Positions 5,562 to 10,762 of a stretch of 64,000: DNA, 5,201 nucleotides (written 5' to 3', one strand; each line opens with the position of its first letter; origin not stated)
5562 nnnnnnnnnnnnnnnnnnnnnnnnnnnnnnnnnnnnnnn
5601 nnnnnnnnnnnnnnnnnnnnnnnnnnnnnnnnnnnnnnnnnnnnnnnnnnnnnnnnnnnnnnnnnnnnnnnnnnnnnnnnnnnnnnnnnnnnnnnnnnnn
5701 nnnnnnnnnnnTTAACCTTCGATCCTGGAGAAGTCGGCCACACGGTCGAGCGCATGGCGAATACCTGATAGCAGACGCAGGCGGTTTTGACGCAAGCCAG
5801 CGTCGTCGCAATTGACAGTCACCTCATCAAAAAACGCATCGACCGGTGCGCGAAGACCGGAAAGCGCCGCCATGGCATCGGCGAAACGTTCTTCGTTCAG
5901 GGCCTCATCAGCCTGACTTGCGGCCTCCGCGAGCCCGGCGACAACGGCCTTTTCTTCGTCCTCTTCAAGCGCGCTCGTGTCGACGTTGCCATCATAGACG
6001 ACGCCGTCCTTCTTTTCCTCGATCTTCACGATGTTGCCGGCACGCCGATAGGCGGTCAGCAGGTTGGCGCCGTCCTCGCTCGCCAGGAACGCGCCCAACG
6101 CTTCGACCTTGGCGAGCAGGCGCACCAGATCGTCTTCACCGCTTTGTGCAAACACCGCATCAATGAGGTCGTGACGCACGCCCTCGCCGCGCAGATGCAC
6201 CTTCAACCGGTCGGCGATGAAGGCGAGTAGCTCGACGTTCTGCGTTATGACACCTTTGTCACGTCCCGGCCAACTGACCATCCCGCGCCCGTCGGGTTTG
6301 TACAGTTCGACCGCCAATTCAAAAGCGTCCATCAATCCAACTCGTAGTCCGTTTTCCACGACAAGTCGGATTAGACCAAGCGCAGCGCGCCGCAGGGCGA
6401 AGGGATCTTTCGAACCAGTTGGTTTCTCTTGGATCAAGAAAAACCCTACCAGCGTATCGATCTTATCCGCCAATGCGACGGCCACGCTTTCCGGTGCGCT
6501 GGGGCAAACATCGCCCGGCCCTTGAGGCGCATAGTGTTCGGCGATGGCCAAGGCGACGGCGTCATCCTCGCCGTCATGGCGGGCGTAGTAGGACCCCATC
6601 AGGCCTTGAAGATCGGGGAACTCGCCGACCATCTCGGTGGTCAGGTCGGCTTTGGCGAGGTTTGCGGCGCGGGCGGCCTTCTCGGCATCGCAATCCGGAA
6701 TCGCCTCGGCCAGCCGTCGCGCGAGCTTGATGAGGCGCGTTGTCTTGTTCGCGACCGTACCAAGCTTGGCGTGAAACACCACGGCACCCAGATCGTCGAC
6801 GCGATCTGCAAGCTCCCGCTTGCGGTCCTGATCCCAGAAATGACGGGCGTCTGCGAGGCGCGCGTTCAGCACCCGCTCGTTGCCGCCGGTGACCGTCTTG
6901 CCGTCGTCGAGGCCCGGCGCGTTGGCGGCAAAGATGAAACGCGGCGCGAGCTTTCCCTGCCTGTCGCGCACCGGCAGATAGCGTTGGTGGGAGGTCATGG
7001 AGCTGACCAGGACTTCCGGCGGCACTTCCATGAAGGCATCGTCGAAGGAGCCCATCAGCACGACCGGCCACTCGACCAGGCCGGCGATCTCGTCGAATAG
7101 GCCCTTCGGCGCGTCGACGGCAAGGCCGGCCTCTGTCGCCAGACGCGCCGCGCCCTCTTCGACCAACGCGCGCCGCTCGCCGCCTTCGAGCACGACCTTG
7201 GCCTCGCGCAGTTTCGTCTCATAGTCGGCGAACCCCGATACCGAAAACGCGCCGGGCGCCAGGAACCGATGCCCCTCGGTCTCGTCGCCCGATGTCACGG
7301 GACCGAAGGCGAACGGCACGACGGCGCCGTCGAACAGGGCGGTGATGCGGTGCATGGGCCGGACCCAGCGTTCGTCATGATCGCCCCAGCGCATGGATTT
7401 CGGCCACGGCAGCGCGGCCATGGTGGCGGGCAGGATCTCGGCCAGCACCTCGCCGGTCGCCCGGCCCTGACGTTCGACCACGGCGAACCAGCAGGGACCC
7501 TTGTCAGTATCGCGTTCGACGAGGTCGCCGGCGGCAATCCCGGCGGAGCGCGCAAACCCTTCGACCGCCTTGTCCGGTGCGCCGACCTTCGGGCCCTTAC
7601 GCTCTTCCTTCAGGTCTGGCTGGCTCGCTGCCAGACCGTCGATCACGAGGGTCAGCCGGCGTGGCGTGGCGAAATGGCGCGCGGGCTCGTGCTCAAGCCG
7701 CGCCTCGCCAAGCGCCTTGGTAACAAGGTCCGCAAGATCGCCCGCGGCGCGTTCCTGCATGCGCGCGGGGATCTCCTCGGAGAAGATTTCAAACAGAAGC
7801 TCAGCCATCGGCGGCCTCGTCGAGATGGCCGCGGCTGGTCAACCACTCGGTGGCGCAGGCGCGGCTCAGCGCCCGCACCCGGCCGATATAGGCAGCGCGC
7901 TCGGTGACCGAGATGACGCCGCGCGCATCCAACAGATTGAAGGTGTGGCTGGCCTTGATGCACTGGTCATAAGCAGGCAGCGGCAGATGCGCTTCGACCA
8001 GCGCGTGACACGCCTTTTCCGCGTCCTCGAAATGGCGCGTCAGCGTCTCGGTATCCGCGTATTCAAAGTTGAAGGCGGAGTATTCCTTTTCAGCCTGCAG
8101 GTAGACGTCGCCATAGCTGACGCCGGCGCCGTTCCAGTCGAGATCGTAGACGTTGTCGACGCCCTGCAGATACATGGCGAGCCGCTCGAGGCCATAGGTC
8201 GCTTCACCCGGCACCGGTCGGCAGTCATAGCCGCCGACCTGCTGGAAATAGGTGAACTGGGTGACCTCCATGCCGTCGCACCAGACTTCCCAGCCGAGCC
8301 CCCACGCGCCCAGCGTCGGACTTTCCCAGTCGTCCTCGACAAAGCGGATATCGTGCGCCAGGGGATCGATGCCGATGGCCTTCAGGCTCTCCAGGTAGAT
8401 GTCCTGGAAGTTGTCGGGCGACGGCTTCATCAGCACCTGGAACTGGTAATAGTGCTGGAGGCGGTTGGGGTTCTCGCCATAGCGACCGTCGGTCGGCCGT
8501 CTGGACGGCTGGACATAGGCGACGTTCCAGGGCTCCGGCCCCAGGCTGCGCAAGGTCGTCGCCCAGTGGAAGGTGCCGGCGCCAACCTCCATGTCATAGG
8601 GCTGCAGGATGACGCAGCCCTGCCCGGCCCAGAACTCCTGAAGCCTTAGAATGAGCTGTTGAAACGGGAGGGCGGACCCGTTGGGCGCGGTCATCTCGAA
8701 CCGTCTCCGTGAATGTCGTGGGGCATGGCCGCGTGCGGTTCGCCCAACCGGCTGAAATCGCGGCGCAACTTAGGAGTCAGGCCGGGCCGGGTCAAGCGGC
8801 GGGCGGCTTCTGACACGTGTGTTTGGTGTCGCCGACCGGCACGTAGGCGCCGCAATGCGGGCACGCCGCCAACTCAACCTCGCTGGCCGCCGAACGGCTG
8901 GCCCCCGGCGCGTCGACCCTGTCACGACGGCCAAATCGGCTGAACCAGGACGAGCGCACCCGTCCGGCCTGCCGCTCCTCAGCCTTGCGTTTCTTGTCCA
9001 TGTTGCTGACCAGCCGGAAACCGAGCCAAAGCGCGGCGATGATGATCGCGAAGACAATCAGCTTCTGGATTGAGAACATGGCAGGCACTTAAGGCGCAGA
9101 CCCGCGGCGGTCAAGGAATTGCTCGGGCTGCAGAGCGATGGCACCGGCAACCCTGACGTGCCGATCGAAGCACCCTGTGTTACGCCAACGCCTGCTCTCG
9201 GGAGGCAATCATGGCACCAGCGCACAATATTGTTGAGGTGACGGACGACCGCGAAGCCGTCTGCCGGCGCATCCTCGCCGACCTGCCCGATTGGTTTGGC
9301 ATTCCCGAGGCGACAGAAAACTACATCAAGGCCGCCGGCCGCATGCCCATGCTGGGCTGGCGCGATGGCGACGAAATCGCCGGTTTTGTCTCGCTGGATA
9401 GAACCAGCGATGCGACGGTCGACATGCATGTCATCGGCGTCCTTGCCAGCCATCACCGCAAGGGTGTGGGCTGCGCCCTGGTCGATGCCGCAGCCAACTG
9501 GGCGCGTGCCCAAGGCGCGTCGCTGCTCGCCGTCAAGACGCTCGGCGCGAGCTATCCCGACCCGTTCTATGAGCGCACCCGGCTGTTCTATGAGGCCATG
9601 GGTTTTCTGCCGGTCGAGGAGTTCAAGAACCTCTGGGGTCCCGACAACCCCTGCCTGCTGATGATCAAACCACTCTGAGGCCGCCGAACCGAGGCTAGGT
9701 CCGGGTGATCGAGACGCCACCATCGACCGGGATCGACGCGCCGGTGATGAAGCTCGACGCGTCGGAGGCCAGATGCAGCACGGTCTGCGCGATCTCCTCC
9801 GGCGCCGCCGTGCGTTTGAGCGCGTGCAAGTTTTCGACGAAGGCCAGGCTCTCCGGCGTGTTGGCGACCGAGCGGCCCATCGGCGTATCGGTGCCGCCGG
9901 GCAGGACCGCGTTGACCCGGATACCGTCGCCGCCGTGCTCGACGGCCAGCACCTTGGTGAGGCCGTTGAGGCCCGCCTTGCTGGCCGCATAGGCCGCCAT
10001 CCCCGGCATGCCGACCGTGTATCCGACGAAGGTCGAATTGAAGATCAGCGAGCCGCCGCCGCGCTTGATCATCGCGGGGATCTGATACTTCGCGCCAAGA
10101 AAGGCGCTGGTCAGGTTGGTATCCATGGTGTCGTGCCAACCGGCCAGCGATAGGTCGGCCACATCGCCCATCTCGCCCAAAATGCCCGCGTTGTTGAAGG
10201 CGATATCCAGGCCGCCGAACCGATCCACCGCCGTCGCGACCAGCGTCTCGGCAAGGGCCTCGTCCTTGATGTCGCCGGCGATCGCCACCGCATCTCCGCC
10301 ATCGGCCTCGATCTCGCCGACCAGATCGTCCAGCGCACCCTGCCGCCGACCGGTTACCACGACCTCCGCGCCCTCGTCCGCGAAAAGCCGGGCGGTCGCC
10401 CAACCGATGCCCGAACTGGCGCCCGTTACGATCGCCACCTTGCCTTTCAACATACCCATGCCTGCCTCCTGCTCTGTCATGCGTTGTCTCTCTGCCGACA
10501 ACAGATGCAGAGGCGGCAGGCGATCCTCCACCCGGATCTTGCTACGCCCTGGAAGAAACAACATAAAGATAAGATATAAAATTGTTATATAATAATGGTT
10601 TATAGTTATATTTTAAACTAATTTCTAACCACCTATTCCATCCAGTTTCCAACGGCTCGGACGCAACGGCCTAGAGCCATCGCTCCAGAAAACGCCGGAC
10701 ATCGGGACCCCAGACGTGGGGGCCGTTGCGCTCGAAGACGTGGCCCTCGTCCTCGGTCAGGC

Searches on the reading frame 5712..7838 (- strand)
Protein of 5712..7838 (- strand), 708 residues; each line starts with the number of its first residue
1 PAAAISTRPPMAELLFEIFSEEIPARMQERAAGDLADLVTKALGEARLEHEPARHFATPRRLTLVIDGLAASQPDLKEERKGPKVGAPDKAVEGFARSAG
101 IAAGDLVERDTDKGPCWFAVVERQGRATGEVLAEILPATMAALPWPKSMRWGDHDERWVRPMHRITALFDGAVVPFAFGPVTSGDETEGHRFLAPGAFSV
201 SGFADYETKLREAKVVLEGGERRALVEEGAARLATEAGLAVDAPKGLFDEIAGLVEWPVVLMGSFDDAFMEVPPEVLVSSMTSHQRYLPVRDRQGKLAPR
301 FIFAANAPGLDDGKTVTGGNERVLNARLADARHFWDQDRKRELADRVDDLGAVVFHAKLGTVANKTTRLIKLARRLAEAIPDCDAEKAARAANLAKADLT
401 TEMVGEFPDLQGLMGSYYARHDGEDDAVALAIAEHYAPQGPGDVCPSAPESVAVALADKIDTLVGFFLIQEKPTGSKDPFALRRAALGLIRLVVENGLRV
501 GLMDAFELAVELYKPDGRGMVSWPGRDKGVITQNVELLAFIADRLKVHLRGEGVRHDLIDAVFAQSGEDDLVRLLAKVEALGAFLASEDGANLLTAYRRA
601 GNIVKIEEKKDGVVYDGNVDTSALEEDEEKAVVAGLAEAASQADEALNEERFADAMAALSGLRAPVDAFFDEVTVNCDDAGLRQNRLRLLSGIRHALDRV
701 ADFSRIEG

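Call 7: search_protein_families(library=ncbifam, proteins=[window:5712-7838:-], max_evalue=0.00001)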
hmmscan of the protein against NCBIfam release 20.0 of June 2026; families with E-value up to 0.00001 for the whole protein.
window:5712-7838:- (708 aa): 2 families
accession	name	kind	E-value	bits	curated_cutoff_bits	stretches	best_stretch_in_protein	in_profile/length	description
TIGR00211.2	glyS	equivalog_domain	3.3e-235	782.7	300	1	13-706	1-684/684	glycine--tRNA ligase subunit beta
NF011499.0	PRK14908.1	equivalog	2.2e-149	499.8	1244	1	12-706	312-996/998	glycine--tRNA ligase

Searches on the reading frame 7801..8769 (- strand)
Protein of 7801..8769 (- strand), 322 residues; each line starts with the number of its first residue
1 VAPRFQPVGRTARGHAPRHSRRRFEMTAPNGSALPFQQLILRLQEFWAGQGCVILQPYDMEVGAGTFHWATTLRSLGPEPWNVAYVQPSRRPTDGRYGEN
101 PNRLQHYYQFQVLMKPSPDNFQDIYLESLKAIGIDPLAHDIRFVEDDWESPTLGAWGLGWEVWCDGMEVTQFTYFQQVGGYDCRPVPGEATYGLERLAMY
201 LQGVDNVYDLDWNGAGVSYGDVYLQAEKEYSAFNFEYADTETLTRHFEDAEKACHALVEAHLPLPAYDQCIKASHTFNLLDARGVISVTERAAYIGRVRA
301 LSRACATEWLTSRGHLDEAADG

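Call 7: search_protein_families(library=ncbifam, proteins=[window:7801-8769:-], max_evalue=0.00001)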
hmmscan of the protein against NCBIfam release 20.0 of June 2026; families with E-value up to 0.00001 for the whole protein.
window:7801-8769:- (322 aa): 3 families
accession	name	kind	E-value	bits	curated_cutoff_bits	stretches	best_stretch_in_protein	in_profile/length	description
NF006827.1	PRK09348.1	equivalog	8.4e-153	507.5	369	1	36-310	2-275/276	glycine--tRNA ligase subunit alpha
NF011499.0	PRK14908.1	equivalog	2.1e-151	506.5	1244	1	34-317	5-287/998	glycine--tRNA ligase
TIGR00388.1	glyQ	equivalog_domain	6.8e-146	485.1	361.45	1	36-318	3-288/293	glycine--tRNA ligase subunit alpha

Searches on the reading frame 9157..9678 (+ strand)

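Call 7: search_protein_families(library=ncbifam, proteins=[window:9157-9678:+], max_evalue=0.00001)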
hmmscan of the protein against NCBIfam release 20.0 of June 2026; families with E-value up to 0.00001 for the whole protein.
window:9157-9678:+ (173 aa): 2 families
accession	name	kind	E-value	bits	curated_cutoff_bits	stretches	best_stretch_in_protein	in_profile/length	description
NF008212.0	PRK10975.1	equivalog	2.1e-08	34.3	219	1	70-128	146-204/232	dTDP-4-amino-4,6-dideoxy-D-galactose acyltransferase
TIGR02382.1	wecD_rffC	equivalog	9.3e-07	28.6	195.1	1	71-128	107-164/191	dTDP-4-amino-4,6-dideoxy-D-galactose acyltransferase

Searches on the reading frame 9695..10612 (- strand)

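Call 7: search_protein_families(library=ncbifam, proteins=[window:9695-10612:-], max_evalue=0.00001)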
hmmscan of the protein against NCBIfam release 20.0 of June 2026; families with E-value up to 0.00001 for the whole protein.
window:9695-10612:- (305 aa): 229 families (the best 25 are shown)
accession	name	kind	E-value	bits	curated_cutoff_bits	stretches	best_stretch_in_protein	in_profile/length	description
NF005681.0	PRK07478.1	subfamily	8.1e-124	412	267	1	52-305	1-254/254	SDR family oxidoreductase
NF004818.0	PRK06172.1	equivalog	2.2e-69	233.6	336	1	54-300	4-250/253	SDR family oxidoreductase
NF004791.0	PRK06138.1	equivalog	1.5e-67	227.6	312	1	55-302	3-251/252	SDR family oxidoreductase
NF005559.1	PRK07231.1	subfamily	1.7e-65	221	215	1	55-301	2-248/249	glucose 1-dehydrogenase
NF052558.1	MBtsdlDhBudC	equivalog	4.4e-61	206.6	270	1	56-302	2-243/250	meso-2,3-butanediol dehydrogenase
NF004203.0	PRK05653.2-4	subfamily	1.4e-60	204.9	313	1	54-302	3-258/260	3-oxoacyl-ACP reductase FabG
NF009466.0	PRK12826.1-2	subfamily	1.5e-60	204.8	222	1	58-301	4-245/248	3-oxoacyl-ACP reductase FabG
NF004198.0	PRK05653.1-3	equivalog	6.1e-55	186.3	296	1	53-301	3-247/248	3-oxoacyl-ACP reductase FabG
TIGR03971.1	SDR_subfam_1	subfamily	4e-54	183.7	300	1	55-301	1-269/271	mycofactocin-coupled SDR family oxidoreductase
NF009468.0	PRK12826.1-4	equivalog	7.8e-54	183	318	1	54-300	4-247/256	SDR family oxidoreductase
TIGR01830.1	3oxo_ACP_reduc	equivalog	1.1e-53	182.4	297.75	1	60-300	1-238/239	3-oxoacyl-[acyl-carrier-protein] reductase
NF006493.1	PRK08936.1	subfamily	2.4e-53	181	420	1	55-301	5-251/261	glucose-1-dehydrogenase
NF053701.1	CsHdxCHCADhChcB2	equivalog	5.9e-53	179.9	350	1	55-300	1-242/245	cis-4-hydroxycyclohexanecarboxylate dehydrogenase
NF005446.0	PRK07035.1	equivalog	3.3e-52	177.3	373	1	55-300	9-253/255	SDR family oxidoreductase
NF004713.0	PRK06057.1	equivalog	8.8e-52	176.1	404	1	54-301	6-250/257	3-oxoacyl-ACP reductase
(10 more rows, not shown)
